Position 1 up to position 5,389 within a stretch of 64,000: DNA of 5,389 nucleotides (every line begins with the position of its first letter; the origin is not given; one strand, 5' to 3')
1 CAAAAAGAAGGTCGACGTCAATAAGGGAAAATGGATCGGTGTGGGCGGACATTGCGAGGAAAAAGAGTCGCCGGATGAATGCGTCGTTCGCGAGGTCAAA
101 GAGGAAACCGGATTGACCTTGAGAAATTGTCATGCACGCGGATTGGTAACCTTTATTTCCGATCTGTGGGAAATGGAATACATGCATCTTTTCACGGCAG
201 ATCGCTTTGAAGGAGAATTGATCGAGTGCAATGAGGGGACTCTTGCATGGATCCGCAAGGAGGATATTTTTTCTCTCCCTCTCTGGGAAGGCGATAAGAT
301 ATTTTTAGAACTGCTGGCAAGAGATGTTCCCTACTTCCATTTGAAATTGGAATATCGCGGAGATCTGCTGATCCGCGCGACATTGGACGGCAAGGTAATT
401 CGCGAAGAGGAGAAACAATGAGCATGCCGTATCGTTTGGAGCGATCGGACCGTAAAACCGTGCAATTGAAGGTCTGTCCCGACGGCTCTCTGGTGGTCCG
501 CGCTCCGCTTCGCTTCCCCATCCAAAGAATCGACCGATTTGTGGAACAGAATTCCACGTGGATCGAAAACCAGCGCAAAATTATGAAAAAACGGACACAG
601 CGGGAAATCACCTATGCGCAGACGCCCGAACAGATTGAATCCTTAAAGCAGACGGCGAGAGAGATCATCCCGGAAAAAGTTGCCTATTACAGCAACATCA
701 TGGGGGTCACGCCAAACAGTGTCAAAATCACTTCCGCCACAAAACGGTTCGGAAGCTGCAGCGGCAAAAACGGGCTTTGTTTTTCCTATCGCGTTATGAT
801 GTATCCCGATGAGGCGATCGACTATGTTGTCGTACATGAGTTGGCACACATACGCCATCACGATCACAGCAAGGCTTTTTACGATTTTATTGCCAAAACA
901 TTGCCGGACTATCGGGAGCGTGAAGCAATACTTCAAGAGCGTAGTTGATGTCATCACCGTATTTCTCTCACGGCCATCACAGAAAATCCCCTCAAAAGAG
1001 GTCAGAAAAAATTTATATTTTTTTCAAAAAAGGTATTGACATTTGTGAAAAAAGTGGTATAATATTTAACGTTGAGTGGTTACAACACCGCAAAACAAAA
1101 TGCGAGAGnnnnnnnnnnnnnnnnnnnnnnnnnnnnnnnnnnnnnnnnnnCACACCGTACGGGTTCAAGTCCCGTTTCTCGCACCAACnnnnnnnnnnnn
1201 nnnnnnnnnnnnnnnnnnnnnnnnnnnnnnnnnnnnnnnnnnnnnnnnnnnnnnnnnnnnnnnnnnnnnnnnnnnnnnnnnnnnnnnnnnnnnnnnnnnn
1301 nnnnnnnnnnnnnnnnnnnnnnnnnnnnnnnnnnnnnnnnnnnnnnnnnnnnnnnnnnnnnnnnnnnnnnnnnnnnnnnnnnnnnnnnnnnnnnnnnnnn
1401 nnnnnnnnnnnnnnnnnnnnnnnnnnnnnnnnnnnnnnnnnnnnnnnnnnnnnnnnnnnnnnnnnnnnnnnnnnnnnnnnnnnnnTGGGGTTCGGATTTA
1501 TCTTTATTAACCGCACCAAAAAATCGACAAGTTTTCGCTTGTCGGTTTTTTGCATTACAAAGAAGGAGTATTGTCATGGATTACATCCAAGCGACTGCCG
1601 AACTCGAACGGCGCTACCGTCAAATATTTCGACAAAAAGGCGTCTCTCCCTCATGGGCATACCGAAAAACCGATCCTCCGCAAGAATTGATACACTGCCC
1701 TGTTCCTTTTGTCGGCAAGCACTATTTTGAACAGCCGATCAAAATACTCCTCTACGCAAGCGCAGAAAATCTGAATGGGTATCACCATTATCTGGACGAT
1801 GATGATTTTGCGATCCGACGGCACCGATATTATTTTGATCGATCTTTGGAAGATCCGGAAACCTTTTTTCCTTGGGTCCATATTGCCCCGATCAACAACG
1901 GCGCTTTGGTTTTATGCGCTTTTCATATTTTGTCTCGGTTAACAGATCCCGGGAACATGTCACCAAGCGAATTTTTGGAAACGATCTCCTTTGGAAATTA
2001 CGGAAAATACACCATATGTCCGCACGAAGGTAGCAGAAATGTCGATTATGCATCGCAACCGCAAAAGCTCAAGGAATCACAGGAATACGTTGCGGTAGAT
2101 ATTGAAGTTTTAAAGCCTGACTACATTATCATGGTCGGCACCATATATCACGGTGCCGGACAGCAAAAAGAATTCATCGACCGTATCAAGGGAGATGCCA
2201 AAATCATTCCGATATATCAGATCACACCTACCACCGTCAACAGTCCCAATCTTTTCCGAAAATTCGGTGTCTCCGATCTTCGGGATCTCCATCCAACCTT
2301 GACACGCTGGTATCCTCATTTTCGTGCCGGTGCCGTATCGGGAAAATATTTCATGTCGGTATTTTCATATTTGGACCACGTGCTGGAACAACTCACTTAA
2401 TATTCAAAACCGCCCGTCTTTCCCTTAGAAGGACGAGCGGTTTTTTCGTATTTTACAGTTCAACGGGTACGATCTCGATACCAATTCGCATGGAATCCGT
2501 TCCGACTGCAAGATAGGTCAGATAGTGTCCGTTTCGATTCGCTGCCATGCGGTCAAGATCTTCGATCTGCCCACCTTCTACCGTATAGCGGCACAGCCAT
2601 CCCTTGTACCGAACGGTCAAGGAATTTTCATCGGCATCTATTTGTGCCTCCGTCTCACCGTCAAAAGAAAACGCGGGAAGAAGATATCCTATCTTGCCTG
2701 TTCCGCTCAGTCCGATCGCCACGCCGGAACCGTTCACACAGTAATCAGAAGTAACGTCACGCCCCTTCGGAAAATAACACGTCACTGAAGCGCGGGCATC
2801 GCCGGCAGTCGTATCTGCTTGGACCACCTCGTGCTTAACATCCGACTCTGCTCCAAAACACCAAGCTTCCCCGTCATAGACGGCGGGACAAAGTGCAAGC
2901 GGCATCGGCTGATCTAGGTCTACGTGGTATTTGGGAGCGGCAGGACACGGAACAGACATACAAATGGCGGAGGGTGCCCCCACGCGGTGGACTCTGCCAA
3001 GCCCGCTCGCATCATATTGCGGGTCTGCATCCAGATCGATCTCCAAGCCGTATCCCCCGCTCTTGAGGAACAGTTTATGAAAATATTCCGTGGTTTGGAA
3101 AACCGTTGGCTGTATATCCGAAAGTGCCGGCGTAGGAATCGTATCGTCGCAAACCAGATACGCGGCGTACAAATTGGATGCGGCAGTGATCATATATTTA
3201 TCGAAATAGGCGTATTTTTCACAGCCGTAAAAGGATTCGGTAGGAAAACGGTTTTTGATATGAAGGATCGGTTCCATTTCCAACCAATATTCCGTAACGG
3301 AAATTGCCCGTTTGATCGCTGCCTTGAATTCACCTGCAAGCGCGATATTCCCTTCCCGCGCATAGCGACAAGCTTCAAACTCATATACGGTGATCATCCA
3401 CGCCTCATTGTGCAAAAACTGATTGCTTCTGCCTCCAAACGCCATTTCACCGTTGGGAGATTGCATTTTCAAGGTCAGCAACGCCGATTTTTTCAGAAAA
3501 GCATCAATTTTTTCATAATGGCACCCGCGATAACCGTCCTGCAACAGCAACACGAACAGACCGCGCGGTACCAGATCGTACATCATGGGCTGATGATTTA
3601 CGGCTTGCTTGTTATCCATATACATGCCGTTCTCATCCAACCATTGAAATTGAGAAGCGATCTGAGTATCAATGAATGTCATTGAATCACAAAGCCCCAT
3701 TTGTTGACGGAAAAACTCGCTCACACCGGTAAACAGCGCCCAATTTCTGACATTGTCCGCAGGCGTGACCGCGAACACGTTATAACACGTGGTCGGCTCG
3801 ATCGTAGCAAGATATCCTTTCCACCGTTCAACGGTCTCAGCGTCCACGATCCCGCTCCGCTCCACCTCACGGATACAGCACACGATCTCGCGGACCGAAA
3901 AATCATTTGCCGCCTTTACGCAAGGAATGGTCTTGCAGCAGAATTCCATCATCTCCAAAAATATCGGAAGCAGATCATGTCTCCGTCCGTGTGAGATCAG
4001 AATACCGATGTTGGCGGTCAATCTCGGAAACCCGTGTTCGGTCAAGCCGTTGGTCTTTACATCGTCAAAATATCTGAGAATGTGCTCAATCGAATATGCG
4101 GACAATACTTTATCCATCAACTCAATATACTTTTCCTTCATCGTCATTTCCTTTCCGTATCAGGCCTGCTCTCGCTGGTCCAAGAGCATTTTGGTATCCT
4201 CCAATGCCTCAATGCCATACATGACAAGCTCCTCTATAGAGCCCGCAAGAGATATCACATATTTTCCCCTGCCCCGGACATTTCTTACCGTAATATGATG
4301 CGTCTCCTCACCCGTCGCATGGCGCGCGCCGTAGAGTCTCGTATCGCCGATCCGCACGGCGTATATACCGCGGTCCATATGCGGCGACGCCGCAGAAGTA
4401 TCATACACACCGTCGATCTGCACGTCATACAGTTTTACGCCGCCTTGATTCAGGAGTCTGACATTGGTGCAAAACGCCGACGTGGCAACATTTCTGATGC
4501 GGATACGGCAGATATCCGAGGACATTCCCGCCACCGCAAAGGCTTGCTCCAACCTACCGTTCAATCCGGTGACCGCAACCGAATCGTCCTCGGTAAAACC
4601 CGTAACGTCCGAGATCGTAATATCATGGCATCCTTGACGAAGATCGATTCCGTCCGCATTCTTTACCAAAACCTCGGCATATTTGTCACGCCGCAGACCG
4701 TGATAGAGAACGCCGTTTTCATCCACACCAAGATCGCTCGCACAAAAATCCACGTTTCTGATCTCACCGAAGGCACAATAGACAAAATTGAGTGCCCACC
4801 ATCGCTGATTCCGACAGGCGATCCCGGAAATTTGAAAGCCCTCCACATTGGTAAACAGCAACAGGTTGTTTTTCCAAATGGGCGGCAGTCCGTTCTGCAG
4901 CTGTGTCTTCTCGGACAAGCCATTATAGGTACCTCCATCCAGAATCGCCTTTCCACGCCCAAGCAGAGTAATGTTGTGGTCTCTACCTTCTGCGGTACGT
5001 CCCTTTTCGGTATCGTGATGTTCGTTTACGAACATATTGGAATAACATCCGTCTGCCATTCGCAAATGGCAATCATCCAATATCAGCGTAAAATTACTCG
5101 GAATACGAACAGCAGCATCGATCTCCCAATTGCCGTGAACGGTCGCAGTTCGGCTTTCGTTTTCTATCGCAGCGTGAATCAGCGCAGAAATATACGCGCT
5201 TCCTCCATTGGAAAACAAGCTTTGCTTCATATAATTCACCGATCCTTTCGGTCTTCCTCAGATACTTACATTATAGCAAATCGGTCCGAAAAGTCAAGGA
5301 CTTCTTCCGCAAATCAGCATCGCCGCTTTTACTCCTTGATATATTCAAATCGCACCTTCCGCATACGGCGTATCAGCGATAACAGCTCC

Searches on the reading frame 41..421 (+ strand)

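Call 33: search_protein_families(library=pfam, proteins=[window:41-421:+], max_evalue=0.00001)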
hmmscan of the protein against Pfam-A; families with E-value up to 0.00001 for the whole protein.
window:41-421:+ (126 aa): 1 family
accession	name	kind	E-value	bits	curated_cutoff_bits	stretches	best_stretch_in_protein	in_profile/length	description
PF00293.34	NUDIX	-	5.5e-12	46.3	21.1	1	2-91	35-133/134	NUDIX domain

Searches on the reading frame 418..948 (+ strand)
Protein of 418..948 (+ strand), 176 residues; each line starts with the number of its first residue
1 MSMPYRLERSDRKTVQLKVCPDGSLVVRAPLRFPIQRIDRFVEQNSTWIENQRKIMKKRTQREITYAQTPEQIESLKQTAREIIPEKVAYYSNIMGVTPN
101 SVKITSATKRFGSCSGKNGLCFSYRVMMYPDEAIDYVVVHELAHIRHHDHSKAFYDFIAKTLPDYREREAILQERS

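Call 33: search_protein_families(library=pfam, proteins=[window:418-948:+], max_evalue=0.00001)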
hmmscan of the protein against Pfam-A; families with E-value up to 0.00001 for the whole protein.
window:418-948:+ (176 aa): 1 family
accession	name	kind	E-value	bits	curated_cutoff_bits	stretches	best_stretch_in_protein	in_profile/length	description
PF01863.23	YgjP-like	-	2e-44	152.5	26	2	74-174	106-206/207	YgjP-like, metallopeptidase domain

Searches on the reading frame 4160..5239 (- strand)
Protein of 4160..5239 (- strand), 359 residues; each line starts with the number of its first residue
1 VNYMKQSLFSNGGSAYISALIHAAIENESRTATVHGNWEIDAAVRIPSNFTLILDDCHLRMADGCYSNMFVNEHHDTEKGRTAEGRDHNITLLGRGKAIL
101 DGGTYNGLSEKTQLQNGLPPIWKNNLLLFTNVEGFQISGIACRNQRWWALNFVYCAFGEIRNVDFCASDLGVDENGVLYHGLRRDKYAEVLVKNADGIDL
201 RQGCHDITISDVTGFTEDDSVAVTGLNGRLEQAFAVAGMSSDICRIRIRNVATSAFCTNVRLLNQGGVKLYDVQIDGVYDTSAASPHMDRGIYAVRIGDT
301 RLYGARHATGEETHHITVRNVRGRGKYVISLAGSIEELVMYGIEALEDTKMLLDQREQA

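Call 33: search_protein_families(library=pfam, proteins=[window:4160-5239:-], max_evalue=0.00001)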
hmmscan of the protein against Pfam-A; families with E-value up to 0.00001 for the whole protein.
window:4160-5239:- (359 aa): 0 families

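Call 40: search_protein_families(library=pfam, proteins=[window:4160-5239:-], max_evalue=0.01)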
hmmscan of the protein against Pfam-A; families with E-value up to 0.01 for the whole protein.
window:4160-5239:- (359 aa): 1 family
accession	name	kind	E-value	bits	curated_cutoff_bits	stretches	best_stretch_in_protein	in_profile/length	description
PF00295.23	Glyco_hydro_28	-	0.00013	21.6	22.9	1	121-225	88-170/324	Glycosyl hydrolases family 28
